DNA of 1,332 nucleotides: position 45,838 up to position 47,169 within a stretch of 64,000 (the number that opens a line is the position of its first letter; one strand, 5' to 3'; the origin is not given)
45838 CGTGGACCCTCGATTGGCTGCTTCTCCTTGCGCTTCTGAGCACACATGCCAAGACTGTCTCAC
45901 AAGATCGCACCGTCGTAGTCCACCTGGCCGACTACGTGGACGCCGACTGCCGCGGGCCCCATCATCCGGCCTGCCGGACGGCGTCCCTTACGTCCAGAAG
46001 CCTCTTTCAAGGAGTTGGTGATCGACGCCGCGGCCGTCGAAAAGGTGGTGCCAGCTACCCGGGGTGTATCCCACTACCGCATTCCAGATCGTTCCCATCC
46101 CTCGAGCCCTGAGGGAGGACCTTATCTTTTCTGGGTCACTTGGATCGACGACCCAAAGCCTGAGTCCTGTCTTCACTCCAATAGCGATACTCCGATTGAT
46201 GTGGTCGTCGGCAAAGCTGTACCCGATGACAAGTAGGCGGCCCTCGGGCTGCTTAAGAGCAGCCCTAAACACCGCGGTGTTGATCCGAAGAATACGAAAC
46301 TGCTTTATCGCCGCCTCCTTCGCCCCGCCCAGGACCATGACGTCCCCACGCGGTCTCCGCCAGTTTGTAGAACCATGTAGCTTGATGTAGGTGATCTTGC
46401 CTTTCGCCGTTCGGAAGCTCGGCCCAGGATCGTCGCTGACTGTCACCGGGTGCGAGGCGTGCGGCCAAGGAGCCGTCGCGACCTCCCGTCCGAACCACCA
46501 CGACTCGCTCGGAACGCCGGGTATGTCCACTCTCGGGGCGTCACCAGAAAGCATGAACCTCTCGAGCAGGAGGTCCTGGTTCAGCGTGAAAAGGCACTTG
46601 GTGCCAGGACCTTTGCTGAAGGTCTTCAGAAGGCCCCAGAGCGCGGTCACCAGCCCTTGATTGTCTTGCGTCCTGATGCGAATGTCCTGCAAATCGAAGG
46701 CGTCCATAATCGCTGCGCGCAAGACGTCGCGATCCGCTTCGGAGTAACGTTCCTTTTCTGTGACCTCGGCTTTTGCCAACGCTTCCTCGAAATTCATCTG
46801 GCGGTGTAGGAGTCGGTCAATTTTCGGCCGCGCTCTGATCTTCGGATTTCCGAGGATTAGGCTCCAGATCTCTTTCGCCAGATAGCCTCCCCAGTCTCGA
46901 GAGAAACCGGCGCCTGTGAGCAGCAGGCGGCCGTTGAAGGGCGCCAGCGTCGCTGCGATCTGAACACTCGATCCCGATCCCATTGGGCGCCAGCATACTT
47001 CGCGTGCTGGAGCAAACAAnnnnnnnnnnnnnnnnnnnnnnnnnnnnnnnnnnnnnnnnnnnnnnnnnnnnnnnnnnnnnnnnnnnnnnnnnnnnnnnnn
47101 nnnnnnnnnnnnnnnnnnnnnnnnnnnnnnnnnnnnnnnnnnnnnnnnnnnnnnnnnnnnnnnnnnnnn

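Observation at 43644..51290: Lower-GC four-gene island: FRG, HEPN-like and SIR2_2 genes divergent from a Cap4-like-nuclease/STAND/helical-repeat giant; candidate composite defence system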

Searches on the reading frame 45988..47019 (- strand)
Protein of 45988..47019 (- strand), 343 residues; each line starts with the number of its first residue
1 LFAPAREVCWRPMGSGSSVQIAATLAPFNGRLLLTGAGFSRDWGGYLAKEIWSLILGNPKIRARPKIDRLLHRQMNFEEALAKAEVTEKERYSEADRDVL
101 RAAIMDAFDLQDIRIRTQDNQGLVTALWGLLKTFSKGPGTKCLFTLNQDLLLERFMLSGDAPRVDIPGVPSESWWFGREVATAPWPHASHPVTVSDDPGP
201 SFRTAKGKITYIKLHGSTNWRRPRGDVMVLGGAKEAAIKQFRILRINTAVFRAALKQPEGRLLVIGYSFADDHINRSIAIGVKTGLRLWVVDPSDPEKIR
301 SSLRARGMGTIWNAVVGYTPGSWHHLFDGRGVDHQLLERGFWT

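Call 4: search_protein_families(library=pfam, proteins=[window:45988-47019:-], max_evalue=0.1)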
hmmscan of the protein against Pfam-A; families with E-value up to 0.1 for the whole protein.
window:45988-47019:- (343 aa): 1 family
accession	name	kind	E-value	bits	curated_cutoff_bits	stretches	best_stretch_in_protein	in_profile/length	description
PF13289.12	SIR2_2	-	1.8e-06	28.6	24.5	1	142-306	2-136/141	SIR2-like domain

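Call 5: search_protein_families(library=padloc, proteins=[window:45988-47019:-], max_evalue=0.1)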
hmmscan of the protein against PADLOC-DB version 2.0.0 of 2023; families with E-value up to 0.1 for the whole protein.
window:45988-47019:- (343 aa): 23 families
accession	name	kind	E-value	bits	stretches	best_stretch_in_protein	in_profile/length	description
PDLC02414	Aga_SIR2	-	1.2e-10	39.3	1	250-298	215-264/313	-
PDLC04084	SIR2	-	6.5e-10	36.8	1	251-314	300-364/414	-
PDLC04076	SIR2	-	2.7e-08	31.4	1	254-279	293-318/406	-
PDLC04093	SIR2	-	1.1e-07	29.2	1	252-288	262-298/395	-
PDLC02186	SIR2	-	1.7e-07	28.6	1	254-278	296-320/412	-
PDLC04089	SIR2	-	4e-07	27.6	1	209-282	170-255/336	-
PDLC02408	Aga_SIR2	-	9.2e-07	26.3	1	210-297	193-292/343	Class II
PDLC04079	SIR2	-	1.2e-06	25.4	1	251-279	313-341/430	-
PDLC04075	SIR2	-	2e-06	24.8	1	250-288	303-341/414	-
PDLC04094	SIR2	-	2.9e-06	24.7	1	212-280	202-281/399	-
PDLC04085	SIR2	-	4.5e-06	23.8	1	250-294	337-382/463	-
PDLC04088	SIR2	-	9.5e-06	23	1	250-282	281-314/390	-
PDLC04081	SIR2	-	0.00011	19.5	0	262-279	265-282/345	-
PDLC04082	SIR2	-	0.00093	16.2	1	260-287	253-280/345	-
PDLC04080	SIR2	-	0.0012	16.1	0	250-276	258-284/347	-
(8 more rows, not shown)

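Call 6: search_protein_families(library=ncbifam, proteins=[window:45988-47019:-], max_evalue=0.1)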
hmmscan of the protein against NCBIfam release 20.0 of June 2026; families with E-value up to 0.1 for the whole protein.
window:45988-47019:- (343 aa): 2 families
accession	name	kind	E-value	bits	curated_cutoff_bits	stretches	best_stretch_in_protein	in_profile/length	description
NF042942.1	SIR2_antiphage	equivalog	8.5e-08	31.6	500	1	254-279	290-315/392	SIR2 family anti-phage-associated protein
TIGR02608.1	delta_60_rpt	domain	0.063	13.1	76.5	0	252-273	4-26/55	delta-60 repeat domain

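Call 35: find_homologous_proteins(query=window:45988-46983:-)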
Query window:45988-46983:- (331 aa): 991 proteins with E <= 0.001 among 7281 candidates; the best 120 are listed.
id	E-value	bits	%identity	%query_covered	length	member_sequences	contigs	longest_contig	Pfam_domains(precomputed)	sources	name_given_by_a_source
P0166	4.9e-224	761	100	100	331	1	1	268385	PF13289.13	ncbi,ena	-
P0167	4.4e-177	606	77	99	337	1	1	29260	PF13289.13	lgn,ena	-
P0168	6.5e-134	464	64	96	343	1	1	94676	PF13289.13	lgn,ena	-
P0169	1.7e-94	335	68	65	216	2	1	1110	PF13289.13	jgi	jgi:hypothetical protein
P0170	2.8e-92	327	49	98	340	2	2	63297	PF13289.13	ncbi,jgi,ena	-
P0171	1.5e-85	305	47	97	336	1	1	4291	PF13289.13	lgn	-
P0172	5.4e-80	287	49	97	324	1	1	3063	PF13289.13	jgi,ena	jgi:hypothetical protein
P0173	2.3e-76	275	45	95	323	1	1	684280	-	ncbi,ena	-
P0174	3.7e-76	274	45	97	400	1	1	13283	-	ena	-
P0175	1.9e-73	266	45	91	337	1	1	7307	PF13289.13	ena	-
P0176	3.6e-73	265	45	97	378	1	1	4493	PF13289.13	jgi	jgi:hypothetical protein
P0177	4.2e-72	261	44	92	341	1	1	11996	PF13289.13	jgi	jgi:hypothetical protein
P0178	1.9e-71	259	44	98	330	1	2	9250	PF13289.13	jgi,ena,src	-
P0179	1.1e-69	253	43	97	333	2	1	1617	PF13289.13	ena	-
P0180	4.7e-65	238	42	98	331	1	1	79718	PF13289.13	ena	-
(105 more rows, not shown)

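Call 36: find_encoding_contigs(protein=P0167, flank=8000, max_places=2)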
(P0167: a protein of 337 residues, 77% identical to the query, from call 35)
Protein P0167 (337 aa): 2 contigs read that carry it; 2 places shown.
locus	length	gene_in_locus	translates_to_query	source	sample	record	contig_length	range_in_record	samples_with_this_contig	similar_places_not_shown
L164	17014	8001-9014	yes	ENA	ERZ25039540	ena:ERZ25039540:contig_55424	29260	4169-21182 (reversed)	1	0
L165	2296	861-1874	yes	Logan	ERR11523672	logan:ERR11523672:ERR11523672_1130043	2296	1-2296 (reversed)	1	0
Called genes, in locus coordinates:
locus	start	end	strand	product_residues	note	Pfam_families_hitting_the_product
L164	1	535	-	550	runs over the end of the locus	-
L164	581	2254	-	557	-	-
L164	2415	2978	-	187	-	PF00072:Response_reg, PF02954:HTH_8 (weak)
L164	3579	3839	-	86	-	-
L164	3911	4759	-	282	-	-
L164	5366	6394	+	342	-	-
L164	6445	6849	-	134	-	-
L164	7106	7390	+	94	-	-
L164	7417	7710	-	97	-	-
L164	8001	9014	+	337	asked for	PF13289:SIR2_2 (weak)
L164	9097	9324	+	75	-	-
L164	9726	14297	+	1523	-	PF14870:PSII_BNR, PF15902:Sortilin-Vps10 (faint), PF14870:PSII_BNR, PF07693:KAP_NTPase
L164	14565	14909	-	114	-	-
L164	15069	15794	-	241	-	PF18276:TcA_TcB_BD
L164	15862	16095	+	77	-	-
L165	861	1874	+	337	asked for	PF13289:SIR2_2 (weak)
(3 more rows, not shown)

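Call 37: find_encoding_contigs(protein=P0168, flank=8000, max_places=2)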
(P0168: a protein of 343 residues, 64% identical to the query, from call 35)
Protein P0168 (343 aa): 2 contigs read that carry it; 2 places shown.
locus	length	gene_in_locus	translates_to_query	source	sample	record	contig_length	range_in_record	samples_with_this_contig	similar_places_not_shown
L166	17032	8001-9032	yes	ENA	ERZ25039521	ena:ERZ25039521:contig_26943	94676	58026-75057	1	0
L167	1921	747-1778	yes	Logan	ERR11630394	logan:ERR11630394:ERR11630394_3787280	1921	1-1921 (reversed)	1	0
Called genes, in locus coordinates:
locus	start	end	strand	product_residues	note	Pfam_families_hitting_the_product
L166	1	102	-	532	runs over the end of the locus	PF02065:Melibiase (weak), PF16499:Melibiase_2, PF17801:Melibiase_C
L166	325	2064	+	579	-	-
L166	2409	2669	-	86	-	-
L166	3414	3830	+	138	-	-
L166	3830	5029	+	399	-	-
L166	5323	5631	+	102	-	PF00216:Bac_DNA_binding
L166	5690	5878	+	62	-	-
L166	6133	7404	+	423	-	PF00872:Transposase_mut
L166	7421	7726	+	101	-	-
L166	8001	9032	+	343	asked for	PF13289:SIR2_2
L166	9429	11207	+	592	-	PF22022:Phage_int_M (weak)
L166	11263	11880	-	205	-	-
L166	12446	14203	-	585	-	PF02776:TPP_enzyme_N, PF00205:TPP_enzyme_M, PF02775:TPP_enzyme_C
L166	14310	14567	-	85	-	-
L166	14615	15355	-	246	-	PF13298:LigD_N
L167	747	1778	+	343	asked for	PF13289:SIR2_2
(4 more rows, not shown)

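Call 38: find_encoding_contigs(protein=P0170, flank=8000, max_places=2)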
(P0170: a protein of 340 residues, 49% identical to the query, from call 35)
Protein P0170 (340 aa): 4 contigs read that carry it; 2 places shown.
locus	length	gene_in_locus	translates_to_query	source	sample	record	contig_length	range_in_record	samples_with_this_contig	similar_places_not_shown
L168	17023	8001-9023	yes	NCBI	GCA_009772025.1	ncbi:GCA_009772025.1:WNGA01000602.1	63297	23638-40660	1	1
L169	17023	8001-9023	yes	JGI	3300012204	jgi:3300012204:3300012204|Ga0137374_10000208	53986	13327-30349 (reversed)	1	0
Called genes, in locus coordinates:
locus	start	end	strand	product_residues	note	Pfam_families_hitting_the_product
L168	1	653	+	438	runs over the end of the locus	PF05935:Arylsulfotrans (faint)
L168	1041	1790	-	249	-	PF03243:MerB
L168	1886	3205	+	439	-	PF01082:Cu2_monooxygen (weak), PF03712:Cu2_monoox_C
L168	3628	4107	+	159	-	-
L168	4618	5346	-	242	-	-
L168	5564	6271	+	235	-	-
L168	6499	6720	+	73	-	-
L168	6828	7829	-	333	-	-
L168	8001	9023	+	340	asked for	PF13289:SIR2_2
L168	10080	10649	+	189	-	-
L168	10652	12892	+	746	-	PF07693:KAP_NTPase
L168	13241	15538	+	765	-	PF02018:CBM_4_9 (weak), PF02927:CelD_N, PF00759:Glyco_hydro_9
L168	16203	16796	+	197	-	-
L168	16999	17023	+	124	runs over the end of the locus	-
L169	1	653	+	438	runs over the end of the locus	PF05935:Arylsulfotrans (faint)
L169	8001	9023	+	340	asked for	PF13289:SIR2_2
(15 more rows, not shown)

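Call 40: find_related_loci(query=A5, collection=viral_contigs, flank=8000)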
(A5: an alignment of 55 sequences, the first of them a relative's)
Query A5 (331 aa) in viral_contigs; peptide patterns used: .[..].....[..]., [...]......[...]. (x = any residue, [..] = any of these).
197 stretches matched a pattern; 23 encode a relative of the query (tblastn E <= 1e-3); 23 distinct loci.
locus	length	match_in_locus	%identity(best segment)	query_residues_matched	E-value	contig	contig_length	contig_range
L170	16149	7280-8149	33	21-308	8e-38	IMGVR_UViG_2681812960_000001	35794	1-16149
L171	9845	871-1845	30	19-323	6e-35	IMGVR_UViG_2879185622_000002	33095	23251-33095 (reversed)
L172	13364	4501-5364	33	17-308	9e-35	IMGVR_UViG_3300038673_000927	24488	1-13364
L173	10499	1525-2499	30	19-323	2e-34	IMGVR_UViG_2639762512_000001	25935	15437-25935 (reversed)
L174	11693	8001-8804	32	21-281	4e-33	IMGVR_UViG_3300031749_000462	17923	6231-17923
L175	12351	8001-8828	31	21-289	9e-30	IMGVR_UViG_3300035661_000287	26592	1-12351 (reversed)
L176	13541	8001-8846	32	9-282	3e-29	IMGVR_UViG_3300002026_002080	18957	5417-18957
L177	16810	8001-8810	31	19-281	6e-28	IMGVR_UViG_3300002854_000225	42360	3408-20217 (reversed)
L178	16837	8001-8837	31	21-294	4e-27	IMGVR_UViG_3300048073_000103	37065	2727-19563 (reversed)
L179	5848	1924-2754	32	20-290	4e-26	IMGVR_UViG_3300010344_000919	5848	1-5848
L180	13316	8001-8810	30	20-282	1e-24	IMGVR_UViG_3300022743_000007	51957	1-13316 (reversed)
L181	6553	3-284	35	201-292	4e-12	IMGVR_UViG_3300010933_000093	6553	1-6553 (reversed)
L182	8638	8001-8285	33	201-282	2e-7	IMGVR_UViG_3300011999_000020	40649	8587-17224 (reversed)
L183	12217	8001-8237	36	242-308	5e-7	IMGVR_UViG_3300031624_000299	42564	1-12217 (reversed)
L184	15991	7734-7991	31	201-272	4e-6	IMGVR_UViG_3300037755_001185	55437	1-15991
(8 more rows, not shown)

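Call 41: find_encoding_contigs(protein=P0173, flank=8000, max_places=2)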
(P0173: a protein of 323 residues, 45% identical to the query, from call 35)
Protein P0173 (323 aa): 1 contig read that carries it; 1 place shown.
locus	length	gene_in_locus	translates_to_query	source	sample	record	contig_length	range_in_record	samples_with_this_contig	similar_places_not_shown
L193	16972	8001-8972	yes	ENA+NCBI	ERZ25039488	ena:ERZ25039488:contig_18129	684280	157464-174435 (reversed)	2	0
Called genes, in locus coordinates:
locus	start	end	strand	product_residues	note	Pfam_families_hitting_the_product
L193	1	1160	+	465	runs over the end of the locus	PF01545:Cation_efflux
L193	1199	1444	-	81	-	-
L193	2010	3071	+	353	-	PF00589:Phage_integrase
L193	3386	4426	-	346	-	PF14659:Phage_int_SAM_3, PF22022:Phage_int_M (faint)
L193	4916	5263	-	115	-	-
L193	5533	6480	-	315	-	PF09250:Prim-Pol, PF08708:PriCT_1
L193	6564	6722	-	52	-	-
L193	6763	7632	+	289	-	-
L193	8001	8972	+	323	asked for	-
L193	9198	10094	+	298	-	PF02481:DNA_processg_A, PF18306:LDcluster4 (faint)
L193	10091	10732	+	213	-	-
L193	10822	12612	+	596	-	PF02463:SMC_N (weak), PF11398:DUF2813 (faint), PF13175:AAA_15, PF13304:AAA_21, PF13175:AAA_15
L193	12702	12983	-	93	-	-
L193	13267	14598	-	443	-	PF13304:AAA_21, PF20469:OLD-like_TOPRIM (weak)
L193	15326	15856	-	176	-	-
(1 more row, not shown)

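Call 42: find_encoding_contigs(protein=P0180, flank=8000, max_places=2)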
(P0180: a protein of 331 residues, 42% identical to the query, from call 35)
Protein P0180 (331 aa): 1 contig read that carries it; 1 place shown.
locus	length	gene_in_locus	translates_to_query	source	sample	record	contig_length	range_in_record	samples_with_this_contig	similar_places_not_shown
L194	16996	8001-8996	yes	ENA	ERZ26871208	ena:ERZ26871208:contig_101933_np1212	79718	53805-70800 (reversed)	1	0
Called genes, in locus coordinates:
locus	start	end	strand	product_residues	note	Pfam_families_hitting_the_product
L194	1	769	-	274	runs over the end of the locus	PF14022:DUF4238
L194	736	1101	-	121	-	PF14022:DUF4238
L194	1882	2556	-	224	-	-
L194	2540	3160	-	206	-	-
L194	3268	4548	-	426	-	PF01656:CbiA (weak), PF10609:ParA (weak), PF13614:AAA_31 (weak)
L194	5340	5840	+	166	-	-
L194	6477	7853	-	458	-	PF10754:DUF2569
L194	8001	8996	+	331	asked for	PF13289:SIR2_2 (weak)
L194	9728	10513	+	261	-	-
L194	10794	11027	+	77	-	PF12728:HTH_17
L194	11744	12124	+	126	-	-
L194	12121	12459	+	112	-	PF12728:HTH_17 (weak)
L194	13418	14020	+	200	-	-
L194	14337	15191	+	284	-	PF00481:PP2C, PF13672:PP2C_2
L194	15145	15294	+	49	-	-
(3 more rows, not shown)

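Call 90: search_protein_families(library=phrogs, proteins=[window:45988-46983:-], max_evalue=0.01)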
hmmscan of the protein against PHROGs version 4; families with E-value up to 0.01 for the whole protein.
window:45988-46983:- (331 aa): 1 family
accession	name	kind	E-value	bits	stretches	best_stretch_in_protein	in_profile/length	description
phrog_9581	-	unknown function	0.00053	20.3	0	239-266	291-318/415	-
